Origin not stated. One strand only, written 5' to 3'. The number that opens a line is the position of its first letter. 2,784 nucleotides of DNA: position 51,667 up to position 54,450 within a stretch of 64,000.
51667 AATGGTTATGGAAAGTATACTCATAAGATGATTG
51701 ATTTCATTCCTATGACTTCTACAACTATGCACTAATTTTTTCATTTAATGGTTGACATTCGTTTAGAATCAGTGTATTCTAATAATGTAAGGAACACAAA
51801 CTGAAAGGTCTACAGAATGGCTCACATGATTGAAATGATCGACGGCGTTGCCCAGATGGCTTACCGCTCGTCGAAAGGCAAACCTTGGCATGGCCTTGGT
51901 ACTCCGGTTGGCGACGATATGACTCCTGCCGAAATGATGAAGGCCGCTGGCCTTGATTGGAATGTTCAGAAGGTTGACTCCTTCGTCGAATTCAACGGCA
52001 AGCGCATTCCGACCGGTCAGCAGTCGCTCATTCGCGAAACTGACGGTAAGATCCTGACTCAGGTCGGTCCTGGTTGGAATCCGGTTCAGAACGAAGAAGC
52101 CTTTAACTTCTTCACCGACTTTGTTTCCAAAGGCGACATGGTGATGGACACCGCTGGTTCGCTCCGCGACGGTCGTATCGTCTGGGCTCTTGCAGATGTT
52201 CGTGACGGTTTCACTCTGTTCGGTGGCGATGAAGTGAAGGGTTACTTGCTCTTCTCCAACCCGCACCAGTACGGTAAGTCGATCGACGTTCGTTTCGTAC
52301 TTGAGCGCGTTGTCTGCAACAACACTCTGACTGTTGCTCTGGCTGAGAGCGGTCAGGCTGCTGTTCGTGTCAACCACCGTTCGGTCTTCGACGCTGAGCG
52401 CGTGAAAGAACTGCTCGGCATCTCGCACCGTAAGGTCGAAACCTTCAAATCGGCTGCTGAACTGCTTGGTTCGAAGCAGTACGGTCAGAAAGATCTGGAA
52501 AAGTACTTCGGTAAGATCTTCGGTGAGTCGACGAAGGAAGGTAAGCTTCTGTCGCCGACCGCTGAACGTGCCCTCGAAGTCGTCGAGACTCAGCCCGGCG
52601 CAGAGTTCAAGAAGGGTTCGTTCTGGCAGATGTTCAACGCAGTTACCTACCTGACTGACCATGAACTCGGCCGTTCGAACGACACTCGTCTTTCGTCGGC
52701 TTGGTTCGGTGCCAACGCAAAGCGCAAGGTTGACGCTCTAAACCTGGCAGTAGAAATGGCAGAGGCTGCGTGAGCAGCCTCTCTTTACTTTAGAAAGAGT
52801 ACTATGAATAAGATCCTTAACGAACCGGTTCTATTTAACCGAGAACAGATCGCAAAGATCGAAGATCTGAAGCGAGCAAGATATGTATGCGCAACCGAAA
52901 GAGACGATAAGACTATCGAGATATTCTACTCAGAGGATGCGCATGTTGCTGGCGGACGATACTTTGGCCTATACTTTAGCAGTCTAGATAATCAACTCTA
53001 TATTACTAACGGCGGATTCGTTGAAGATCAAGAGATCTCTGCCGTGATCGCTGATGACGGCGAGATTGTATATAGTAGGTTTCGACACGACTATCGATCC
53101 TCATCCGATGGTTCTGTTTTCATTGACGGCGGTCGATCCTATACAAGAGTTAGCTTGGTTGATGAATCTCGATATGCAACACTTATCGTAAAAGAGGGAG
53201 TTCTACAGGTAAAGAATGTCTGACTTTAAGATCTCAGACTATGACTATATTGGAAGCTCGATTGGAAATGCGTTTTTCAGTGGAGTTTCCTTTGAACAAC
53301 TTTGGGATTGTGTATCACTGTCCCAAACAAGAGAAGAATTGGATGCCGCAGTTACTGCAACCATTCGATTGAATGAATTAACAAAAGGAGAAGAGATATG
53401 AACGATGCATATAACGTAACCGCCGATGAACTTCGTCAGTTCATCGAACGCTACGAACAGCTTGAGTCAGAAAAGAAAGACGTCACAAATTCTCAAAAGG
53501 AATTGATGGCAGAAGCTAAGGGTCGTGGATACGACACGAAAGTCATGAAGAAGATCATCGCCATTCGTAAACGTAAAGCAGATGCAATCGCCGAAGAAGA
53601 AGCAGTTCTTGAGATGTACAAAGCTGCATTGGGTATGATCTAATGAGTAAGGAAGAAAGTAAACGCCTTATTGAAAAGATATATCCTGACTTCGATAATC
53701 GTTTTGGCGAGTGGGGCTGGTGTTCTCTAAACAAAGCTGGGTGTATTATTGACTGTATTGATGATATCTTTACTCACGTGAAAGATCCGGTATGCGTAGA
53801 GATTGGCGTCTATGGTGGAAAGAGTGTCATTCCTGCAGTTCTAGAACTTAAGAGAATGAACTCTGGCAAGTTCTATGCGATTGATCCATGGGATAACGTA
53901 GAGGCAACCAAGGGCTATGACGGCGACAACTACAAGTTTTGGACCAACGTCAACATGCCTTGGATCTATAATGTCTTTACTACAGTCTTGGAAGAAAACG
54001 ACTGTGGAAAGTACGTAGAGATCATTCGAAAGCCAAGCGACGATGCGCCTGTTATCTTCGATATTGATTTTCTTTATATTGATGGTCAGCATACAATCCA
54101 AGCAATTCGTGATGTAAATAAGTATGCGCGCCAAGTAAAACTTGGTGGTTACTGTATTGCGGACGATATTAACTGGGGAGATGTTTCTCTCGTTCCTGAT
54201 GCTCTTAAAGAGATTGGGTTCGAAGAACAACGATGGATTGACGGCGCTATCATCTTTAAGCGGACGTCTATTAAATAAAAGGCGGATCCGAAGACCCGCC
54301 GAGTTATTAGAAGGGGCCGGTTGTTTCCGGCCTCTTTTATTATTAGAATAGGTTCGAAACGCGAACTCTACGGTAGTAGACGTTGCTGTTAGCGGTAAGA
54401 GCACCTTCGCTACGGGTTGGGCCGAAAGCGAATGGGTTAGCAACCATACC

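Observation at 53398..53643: Phage-encoded GapR (DUF2312) nucleoid-associated protein homolog, a host clue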

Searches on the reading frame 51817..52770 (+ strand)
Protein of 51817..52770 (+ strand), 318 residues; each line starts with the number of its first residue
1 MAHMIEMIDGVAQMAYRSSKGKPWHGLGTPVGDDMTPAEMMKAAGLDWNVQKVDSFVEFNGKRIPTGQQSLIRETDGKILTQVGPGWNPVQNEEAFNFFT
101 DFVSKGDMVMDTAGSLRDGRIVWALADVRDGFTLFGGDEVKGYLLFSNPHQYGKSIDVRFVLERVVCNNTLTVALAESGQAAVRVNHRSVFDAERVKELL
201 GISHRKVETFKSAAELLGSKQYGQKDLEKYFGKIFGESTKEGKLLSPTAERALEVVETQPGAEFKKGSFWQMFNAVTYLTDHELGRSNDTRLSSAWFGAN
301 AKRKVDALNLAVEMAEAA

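Call 3: search_protein_families(library=pfam, proteins=[window:51817-52770:+], max_evalue=0.01)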
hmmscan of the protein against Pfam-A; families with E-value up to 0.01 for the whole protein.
window:51817-52770:+ (318 aa): 2 families
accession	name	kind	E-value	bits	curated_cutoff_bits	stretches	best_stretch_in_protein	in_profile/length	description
PF06067.16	DUF932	-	5.8e-37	128.1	23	1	80-296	2-227/227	Domain of unknown function (DUF932)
PF23202.1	PAH_ZNF598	-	0.0065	17.2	25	0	194-241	9-56/83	ZNF598 PAH domain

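Call 41: search_protein_families(library=phrogs, proteins=[window:51817-52770:+], max_evalue=0.001)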
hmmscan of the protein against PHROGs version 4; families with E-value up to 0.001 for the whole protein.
window:51817-52770:+ (318 aa): 1 family
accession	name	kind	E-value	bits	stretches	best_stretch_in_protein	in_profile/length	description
phrog_1221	-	unknown function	3e-65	221.6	1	1-305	16-329/355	-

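Call 76: find_homologous_proteins(query=window:51817-52770:+)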
Query window:51817-52770:+ (318 aa): 6038 proteins with E <= 0.001 among 8000 candidates; the best 120 are listed.
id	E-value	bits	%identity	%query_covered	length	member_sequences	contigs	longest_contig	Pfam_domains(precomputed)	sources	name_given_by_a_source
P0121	4.2e-210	714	99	100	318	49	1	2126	PF06067.17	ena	-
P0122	2.7e-193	659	89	100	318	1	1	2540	PF06067.17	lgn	-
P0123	4.9e-193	658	89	100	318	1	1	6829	PF06067.17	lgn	-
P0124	1.3e-192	657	89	100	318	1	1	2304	PF06067.17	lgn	-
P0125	4.6e-192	655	89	100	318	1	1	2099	PF06067.17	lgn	-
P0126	8.7e-192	654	89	100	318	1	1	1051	PF06067.17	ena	-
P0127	3.0e-191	652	89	100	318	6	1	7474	PF06067.17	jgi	jgi:phage/plasmid-like protein (TIGR03299 family)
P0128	3.4e-191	652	89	100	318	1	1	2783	PF06067.17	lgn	-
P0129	3.4e-191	652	88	100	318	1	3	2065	PF06067.17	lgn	-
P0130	9.9e-191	651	88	100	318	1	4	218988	PF06067.17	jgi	jgi:phage/plasmid-like protein (TIGR03299 family)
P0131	1.8e-190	650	88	99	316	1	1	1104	PF06067.17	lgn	-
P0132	3.9e-190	649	87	100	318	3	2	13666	PF06067.17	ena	-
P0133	5.5e-190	648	88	100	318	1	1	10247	PF06067.17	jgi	jgi:phage/plasmid-like protein (TIGR03299 family)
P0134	1.1e-189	647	88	100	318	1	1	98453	PF06067.17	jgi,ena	jgi:phage/plasmid-like protein (TIGR03299 family)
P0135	9.8e-189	644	87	100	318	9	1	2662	PF06067.17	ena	-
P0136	4.1e-188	642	87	100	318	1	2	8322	PF06067.17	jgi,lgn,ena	jgi:phage/plasmid-like protein (TIGR03299 family)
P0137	9.6e-188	641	87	100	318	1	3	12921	PF06067.17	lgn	-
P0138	9.7e-188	641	88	100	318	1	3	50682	PF06067.17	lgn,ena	-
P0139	1.4e-187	640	88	99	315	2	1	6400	PF06067.17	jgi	jgi:phage/plasmid-like protein (TIGR03299 family)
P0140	1.9e-187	640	87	100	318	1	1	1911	PF06067.17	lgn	-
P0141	1.9e-187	640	87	100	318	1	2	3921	PF06067.17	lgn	-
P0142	2.0e-187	640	87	100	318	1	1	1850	PF06067.17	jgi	jgi:phage/plasmid-like protein (TIGR03299 family)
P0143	1.2e-183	627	86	100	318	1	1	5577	PF06067.17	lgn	-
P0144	8.6e-182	621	85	100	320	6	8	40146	PF06067.17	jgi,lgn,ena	-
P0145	2.4e-181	620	86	99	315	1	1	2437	PF06067.17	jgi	-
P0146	2.8e-181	620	84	100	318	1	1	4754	PF06067.17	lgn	-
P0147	7.1e-181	618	84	100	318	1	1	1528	PF06067.17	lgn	-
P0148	2.5e-180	617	84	100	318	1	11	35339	PF06067.17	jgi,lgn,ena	-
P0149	3.2e-180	616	86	100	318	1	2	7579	PF06067.17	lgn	-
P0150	3.3e-180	616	83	100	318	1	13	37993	PF06067.17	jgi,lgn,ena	-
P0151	4.3e-180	616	85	100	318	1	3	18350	PF06067.17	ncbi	-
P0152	7.5e-180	615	84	99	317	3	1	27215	PF06067.17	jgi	jgi:phage/plasmid-like protein (TIGR03299 family)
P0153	1.3e-179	614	83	100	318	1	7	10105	PF06067.17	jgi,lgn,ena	-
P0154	1.6e-179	614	85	100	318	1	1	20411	PF06067.17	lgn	-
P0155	8.3e-179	612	83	100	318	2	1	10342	PF06067.17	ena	-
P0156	2.2e-178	610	83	100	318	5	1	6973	PF06067.17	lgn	-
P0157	1.1e-177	608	84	100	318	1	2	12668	PF06067.17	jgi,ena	-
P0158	6.4e-177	605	82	100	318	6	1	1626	PF06067.17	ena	-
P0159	7.5e-177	605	82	100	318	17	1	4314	PF06067.17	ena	-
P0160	9.4e-177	605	82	100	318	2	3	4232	PF06067.17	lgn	-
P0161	2.2e-176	604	82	100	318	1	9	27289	PF06067.17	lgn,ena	-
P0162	2.5e-176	603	81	100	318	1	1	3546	PF06067.17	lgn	-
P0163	1.4e-175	601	83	100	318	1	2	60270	PF06067.17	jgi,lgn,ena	-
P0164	1.4e-175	601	83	100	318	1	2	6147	PF06067.17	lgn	-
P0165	1.7e-175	601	82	100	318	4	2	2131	PF06067.17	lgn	-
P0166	2.5e-175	600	84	99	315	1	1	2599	PF06067.17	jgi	jgi:phage/plasmid-like protein (TIGR03299 family)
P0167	5.8e-175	599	81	100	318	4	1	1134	PF06067.17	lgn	-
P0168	6.2e-173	592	81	100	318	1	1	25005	PF06067.17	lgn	-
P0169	1.5e-168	578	79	100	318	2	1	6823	PF06067.17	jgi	jgi:phage/plasmid-like protein (TIGR03299 family)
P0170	2.9e-168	577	78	100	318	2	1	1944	PF06067.17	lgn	-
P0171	3.2e-168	577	79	100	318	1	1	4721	PF06067.17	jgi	jgi:phage/plasmid-like protein (TIGR03299 family)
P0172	5.7e-168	576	78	99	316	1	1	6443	PF06067.17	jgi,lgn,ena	-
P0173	1.6e-167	574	78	100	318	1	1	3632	PF06067.17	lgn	-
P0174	1.7e-167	574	77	100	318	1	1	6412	PF06067.17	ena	-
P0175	4.2e-167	573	77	99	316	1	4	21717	PF06067.17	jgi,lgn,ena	jgi:phage/plasmid-like protein (TIGR03299 family)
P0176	1.1e-166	572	77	99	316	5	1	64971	PF06067.17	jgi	jgi:phage/plasmid-like protein (TIGR03299 family)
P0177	1.2e-166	572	76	100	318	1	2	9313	PF06067.17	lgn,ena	-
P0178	2.3e-166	571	77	100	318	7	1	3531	PF06067.17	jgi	jgi:phage/plasmid-like protein (TIGR03299 family)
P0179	4.5e-166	570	76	100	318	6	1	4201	PF06067.17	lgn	-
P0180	4.6e-166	570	77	99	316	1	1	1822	PF06067.17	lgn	-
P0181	5.3e-166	569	76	100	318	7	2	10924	PF06067.17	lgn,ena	-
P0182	5.5e-166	569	76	99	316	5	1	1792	PF06067.17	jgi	-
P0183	1.0e-165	569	76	100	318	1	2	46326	PF06067.17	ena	-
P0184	1.1e-165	568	77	99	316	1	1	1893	PF06067.17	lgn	-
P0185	1.6e-165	568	77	99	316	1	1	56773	PF06067.17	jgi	jgi:phage/plasmid-like protein (TIGR03299 family)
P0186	2.1e-165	567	76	100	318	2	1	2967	PF06067.17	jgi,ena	-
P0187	3.0e-165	567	77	99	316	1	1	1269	PF06067.17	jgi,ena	-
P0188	3.6e-165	567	76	99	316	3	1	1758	PF06067.17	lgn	-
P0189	4.4e-165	566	76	99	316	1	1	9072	PF06067.17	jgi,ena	jgi:phage/plasmid-like protein (TIGR03299 family)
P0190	4.8e-165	566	76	100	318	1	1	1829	PF06067.17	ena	-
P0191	6.4e-165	566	75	100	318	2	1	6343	PF06067.17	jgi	-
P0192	6.6e-165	566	76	98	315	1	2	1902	PF06067.17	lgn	-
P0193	7.9e-165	566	77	98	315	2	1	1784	PF06067.17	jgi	-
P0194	1.5e-164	565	77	100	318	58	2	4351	PF06067.17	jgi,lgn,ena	jgi:phage/plasmid-like protein (TIGR03299 family)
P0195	1.6e-164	565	76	100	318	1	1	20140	PF06067.17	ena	-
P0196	1.6e-164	565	77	100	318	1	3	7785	PF06067.17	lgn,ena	-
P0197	1.8e-164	564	76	100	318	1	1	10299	PF06067.17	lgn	-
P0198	1.8e-164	564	77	100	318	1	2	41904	PF06067.17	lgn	-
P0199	2.0e-164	564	78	98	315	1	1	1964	PF06067.17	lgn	-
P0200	3.1e-164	564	76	100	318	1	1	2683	PF06067.17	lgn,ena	-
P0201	3.5e-164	563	75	100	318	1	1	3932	PF06067.17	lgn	-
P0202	4.5e-164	563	77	100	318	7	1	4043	PF06067.17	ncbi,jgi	jgi:phage/plasmid-like protein (TIGR03299 family)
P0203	5.8e-164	563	76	100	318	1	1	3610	PF06067.17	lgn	-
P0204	8.8e-164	562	76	99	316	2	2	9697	PF06067.17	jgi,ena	jgi:phage/plasmid-like protein (TIGR03299 family)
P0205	1.1e-163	562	75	100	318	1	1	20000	PF06067.17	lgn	-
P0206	1.3e-163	562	76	100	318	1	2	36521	PF06067.17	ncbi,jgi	jgi:phage/plasmid-like protein (TIGR03299 family)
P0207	2.4e-163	561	76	100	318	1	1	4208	PF06067.17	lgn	-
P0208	3.5e-163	560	76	100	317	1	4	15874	PF06067.17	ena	-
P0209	5.4e-163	560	74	100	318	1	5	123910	PF06067.17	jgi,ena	jgi:phage/plasmid-like protein (TIGR03299 family)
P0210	8.6e-163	559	75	100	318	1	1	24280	PF06067.17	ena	-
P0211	1.4e-162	558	74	100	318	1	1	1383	PF06067.17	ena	-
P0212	3.0e-162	557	75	100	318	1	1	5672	PF06067.17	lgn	-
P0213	3.1e-162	557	76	98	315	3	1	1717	PF06067.17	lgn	-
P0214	4.0e-162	557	74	100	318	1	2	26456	PF06067.17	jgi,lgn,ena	jgi:phage/plasmid-like protein (TIGR03299 family)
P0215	4.5e-162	557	76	99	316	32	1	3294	PF06067.17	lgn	-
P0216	7.3e-162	556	74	100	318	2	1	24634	PF06067.17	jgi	jgi:phage/plasmid-like protein (TIGR03299 family)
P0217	1.2e-161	555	75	100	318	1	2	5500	PF06067.17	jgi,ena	-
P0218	1.5e-161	555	74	100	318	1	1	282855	PF06067.17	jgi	jgi:phage/plasmid-like protein (TIGR03299 family)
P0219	1.6e-161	555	74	100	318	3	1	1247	PF06067.17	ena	-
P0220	1.7e-161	555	74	100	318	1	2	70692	PF06067.17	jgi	jgi:phage/plasmid-like protein (TIGR03299 family)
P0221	1.8e-161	555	76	100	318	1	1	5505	PF06067.17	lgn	-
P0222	2.3e-161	554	75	100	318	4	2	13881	PF06067.17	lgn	-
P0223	2.3e-161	554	73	100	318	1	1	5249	PF06067.17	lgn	-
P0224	2.4e-161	554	74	99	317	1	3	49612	PF06067.17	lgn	-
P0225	4.9e-161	553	73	100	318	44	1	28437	PF06067.17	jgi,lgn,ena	jgi:phage/plasmid-like protein (TIGR03299 family)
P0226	5.8e-161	553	75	100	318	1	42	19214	PF06067.17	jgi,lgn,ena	jgi:phage/plasmid-like protein (TIGR03299 family)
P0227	6.5e-161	553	73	100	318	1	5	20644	PF06067.17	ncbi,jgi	jgi:phage/plasmid-like protein (TIGR03299 family)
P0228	7.7e-161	553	74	100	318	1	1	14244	PF06067.17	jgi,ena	-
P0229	8.6e-161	552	73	100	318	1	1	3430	PF06067.17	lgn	-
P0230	1.9e-160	551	74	100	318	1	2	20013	PF06067.17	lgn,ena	-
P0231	1.9e-160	551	75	99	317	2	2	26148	PF06067.17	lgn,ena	-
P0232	2.0e-160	551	73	100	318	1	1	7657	PF06067.17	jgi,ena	-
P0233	3.6e-160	550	73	100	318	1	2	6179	PF06067.17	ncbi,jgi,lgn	jgi:phage/plasmid-like protein (TIGR03299 family)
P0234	3.8e-160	550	75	100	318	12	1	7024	PF06067.17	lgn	-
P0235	3.8e-160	550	73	100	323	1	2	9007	PF06067.17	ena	-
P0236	4.8e-160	550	74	100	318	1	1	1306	PF06067.17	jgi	jgi:phage/plasmid-like protein (TIGR03299 family)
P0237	5.1e-160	550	73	100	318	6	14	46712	PF06067.17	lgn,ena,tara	tara:strand:- start:2044 stop:3000 length:957 start_codon:yes stop_codon:yes gene_type:complete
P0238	5.2e-160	550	73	100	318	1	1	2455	PF06067.17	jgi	-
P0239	5.8e-160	550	75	100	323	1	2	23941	PF06067.17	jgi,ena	jgi:phage/plasmid-like protein (TIGR03299 family)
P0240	7.2e-160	549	73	100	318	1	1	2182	PF06067.17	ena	-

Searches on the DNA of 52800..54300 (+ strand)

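Call 5: search_dna_similar(query=window:52800-54300:+, collection=phages, mode=near, max_rows=25)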
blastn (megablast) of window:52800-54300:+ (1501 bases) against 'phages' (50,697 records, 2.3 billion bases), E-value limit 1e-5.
No match.

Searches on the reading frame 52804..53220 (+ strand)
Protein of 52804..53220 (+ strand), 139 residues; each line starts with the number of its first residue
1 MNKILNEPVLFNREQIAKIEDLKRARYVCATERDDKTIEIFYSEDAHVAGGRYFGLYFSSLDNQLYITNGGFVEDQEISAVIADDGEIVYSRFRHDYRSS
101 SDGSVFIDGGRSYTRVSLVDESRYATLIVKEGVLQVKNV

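Call 3: search_protein_families(library=pfam, proteins=[window:52804-53220:+], max_evalue=0.01)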
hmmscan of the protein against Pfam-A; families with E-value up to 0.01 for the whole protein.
window:52804-53220:+ (139 aa): 1 family
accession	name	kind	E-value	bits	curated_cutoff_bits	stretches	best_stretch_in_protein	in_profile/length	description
PF24749.2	DUF7695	-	3.7e-06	27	25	1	86-125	13-52/58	Domain of unknown function (DUF7695)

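Call 41: search_protein_families(library=phrogs, proteins=[window:52804-53220:+], max_evalue=0.001)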
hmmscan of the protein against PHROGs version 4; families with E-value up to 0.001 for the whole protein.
window:52804-53220:+ (139 aa): 1 family
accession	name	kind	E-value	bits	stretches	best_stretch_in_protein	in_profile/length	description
phrog_12504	-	unknown function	6.9e-13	50.2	1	16-115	6-108/137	-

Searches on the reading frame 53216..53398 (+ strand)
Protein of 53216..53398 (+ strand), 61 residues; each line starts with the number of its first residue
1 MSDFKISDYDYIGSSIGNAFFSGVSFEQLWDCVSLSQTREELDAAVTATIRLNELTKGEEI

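Call 3: search_protein_families(library=pfam, proteins=[window:53216-53398:+], max_evalue=0.01)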
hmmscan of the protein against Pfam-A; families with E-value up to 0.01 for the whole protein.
window:53216-53398:+ (61 aa): 0 families

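Call 41: search_protein_families(library=phrogs, proteins=[window:53216-53398:+], max_evalue=0.001)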
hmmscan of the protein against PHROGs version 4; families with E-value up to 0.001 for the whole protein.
window:53216-53398:+ (61 aa): 0 families
